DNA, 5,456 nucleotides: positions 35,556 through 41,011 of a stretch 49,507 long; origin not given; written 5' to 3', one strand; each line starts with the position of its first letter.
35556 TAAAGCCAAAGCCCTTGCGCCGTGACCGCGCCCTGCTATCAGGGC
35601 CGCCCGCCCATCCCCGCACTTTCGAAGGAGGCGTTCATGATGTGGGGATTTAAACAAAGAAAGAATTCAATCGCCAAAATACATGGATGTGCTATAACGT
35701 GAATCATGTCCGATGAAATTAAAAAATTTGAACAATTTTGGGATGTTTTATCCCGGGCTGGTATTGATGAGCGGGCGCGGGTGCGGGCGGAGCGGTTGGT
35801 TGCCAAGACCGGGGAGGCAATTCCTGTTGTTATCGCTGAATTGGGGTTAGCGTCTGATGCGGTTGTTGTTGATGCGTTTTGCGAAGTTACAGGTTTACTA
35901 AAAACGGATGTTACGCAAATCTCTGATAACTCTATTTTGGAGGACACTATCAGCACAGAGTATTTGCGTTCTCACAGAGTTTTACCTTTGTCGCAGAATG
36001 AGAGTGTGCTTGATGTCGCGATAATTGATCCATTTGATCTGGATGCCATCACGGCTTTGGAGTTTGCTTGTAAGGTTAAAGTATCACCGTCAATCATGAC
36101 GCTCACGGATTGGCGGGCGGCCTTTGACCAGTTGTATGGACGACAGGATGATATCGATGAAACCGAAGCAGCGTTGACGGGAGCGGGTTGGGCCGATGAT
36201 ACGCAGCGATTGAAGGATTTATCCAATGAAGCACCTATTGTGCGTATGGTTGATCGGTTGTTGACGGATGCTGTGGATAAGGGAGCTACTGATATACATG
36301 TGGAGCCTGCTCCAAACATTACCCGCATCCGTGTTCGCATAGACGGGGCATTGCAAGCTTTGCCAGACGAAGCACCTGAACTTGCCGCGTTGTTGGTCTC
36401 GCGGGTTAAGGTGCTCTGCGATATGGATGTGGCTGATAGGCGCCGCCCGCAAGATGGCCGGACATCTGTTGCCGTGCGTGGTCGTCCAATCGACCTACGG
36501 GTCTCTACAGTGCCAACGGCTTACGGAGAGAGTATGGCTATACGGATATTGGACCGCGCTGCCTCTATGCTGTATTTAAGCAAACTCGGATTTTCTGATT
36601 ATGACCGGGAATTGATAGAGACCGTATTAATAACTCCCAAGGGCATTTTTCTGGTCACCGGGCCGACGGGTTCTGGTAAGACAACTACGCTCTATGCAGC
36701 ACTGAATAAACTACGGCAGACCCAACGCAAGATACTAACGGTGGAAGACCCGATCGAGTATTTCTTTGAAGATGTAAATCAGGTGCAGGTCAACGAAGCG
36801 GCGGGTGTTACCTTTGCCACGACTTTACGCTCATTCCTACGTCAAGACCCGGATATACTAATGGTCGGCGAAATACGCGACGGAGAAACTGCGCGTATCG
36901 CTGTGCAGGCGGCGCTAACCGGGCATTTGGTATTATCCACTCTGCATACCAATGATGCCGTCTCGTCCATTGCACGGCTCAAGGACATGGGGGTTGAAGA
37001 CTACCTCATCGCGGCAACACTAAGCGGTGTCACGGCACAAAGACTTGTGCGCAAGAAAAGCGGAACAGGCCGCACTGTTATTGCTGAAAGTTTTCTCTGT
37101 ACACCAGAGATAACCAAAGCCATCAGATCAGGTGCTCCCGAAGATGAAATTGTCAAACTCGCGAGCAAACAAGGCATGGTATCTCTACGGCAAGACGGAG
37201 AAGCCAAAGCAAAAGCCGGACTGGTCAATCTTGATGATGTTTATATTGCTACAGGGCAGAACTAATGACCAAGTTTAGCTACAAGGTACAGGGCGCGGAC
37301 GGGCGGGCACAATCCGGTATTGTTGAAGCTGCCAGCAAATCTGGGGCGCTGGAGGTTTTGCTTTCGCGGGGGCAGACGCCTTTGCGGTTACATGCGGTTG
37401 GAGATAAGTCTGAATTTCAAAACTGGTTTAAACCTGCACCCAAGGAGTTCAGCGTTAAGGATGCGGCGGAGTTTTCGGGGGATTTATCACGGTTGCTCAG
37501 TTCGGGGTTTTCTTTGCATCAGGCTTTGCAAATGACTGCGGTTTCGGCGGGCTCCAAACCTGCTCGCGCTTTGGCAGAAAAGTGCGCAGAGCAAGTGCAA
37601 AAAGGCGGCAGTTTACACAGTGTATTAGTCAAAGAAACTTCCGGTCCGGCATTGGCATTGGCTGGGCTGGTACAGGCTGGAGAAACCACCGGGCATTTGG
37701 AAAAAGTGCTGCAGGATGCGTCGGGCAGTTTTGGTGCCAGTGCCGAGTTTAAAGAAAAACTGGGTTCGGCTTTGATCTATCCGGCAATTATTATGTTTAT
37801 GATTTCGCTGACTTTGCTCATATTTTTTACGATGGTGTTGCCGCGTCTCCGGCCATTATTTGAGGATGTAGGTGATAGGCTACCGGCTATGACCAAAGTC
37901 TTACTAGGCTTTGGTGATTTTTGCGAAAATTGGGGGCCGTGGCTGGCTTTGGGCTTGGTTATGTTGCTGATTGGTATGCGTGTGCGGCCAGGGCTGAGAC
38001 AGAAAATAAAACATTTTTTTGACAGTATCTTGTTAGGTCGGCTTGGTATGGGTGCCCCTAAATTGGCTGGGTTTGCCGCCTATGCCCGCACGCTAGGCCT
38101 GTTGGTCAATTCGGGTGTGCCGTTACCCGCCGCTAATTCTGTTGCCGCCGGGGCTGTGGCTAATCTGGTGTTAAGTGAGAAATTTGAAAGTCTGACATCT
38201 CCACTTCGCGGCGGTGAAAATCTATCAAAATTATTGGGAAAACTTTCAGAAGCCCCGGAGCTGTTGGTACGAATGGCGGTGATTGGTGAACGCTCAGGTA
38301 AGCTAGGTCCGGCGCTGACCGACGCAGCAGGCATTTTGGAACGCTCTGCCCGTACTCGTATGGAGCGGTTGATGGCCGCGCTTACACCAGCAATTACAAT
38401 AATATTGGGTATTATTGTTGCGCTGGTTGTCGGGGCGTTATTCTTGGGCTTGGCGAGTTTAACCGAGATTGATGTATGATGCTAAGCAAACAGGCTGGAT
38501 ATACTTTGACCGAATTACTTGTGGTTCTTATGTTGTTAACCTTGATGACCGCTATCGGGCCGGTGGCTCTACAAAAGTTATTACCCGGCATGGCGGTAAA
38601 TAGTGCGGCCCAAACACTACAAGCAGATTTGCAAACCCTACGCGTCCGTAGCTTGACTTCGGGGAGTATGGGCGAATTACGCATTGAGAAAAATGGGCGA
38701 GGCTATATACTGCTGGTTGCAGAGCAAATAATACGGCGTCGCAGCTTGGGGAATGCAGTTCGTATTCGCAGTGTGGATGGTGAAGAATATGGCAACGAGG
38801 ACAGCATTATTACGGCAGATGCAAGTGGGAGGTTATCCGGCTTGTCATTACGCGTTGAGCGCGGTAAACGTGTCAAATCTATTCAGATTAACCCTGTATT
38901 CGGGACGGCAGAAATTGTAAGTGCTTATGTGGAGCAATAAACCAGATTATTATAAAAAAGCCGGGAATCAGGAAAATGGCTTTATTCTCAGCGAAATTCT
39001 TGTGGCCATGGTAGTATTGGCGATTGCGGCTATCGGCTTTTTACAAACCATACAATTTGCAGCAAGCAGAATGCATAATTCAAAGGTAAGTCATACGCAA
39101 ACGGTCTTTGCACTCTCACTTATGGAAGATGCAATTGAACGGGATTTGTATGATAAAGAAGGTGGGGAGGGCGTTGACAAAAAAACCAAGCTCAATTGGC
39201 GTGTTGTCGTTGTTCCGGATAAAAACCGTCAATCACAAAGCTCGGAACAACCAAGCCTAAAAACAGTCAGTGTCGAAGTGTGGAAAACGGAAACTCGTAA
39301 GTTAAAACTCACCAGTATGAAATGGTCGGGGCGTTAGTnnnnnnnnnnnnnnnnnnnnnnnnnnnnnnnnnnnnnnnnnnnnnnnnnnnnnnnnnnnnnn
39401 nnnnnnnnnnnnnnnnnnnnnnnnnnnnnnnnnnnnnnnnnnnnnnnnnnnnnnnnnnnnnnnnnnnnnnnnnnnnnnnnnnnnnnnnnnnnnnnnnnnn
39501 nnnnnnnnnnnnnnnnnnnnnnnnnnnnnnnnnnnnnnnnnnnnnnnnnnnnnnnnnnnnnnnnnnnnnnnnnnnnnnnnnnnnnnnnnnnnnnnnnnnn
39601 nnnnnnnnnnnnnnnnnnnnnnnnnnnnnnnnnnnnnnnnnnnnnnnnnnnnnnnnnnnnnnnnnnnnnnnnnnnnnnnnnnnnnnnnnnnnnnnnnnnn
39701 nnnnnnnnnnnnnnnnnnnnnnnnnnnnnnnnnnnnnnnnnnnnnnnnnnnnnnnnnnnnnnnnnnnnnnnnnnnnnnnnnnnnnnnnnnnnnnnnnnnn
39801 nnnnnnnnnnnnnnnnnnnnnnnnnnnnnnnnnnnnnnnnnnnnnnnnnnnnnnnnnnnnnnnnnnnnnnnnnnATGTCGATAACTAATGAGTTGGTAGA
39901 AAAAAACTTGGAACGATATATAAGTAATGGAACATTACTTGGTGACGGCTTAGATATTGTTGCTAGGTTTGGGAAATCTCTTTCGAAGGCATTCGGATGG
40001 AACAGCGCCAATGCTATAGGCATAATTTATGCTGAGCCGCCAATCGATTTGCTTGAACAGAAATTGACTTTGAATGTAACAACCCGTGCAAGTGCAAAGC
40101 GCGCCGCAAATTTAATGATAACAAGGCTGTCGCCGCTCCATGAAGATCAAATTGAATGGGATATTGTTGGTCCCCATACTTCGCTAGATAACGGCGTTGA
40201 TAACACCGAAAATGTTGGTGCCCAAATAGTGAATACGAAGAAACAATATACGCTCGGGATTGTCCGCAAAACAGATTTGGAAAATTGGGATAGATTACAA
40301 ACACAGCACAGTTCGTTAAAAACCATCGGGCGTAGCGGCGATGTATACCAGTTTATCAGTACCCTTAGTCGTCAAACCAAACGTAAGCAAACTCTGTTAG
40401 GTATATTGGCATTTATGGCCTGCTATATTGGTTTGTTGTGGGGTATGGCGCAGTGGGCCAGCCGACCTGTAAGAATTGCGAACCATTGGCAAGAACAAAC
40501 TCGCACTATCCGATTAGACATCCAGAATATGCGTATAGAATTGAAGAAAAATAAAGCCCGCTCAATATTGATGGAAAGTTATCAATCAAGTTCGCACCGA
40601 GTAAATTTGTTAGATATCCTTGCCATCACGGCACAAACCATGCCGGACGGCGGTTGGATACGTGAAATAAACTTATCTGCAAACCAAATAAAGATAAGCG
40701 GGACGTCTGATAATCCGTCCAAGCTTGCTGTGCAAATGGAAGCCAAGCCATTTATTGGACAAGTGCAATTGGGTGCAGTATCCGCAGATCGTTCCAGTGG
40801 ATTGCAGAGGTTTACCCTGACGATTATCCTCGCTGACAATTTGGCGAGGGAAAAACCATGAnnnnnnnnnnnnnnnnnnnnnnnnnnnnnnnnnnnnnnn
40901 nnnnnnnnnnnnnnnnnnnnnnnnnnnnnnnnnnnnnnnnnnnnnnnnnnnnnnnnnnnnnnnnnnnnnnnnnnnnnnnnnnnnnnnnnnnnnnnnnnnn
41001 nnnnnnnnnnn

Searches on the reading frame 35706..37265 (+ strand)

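Call 8: search_protein_families(library=pfam, proteins=[window:35706-37265:+])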
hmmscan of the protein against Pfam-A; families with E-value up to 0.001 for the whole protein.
window:35706-37265:+ (519 aa): 8 families
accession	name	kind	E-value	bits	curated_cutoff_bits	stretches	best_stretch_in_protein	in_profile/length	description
PF00437.27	T2SSE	-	4.7e-116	387.9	24.9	1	173-512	3-368/370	Type II/IV secretion system protein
PF05157.20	MshEN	-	3.6e-15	56.2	23.1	1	78-148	17-88/90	MshEN domain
PF25199.1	nSTAND_NTPase5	-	2.4e-05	24.6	34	1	312-362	41-92/145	Novel STAND NTPase 5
PF13401.12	AAA_22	-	5e-05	24.1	27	1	311-372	4-49/130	AAA domain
PF13604.12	AAA_30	-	0.00027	21.1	27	0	301-344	7-50/191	AAA domain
PF13555.12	AAA_29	-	0.00029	21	27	0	306-332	16-42/61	P-loop containing region of AAA domain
PF13191.12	AAA_16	-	0.00036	21.5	32.6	0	311-378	23-79/167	AAA ATPase domain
PF12775.13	AAA_7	-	0.00086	19.3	25.8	0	307-345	28-66/181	P-loop containing dynein motor region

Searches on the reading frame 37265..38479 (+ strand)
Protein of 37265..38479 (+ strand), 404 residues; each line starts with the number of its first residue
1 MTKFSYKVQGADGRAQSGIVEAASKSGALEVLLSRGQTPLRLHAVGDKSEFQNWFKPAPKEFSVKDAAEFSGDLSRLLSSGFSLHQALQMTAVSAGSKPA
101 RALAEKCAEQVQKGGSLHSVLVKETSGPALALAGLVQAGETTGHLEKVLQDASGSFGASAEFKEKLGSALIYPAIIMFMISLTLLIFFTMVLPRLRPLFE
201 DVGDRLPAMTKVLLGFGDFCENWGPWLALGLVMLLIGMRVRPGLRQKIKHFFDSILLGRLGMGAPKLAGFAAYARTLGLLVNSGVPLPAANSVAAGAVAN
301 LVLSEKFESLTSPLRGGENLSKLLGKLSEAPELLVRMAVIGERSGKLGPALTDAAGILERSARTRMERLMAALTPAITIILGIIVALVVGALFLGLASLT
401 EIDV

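Call 8: search_protein_families(library=pfam, proteins=[window:37265-38479:+])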
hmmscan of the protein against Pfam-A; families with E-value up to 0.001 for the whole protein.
window:37265-38479:+ (404 aa): 1 family
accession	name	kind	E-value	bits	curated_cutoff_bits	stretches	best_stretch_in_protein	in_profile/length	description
PF00482.28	T2SSF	-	2.8e-39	134.4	25.2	2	71-193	2-125/125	Type II secretion system (T2SS), protein F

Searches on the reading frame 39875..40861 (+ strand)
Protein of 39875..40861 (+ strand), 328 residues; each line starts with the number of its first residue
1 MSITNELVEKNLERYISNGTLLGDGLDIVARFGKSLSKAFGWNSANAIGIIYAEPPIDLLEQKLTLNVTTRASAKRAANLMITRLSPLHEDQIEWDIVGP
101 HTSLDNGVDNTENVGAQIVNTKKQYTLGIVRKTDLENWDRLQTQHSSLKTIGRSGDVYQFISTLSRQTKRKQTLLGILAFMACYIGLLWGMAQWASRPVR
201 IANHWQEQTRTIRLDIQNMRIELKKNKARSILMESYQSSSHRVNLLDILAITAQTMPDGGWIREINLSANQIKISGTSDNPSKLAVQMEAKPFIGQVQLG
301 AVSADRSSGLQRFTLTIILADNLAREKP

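Call 9: search_protein_families(library=pfam, proteins=[window:39875-40861:+])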
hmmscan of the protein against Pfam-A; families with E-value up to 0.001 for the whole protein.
window:39875-40861:+ (328 aa): 1 family
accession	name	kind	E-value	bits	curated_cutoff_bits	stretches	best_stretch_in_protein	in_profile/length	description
PF05137.18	PilN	-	1.2e-08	35.3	22.8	1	249-317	3-76/78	Fimbrial assembly protein (PilN)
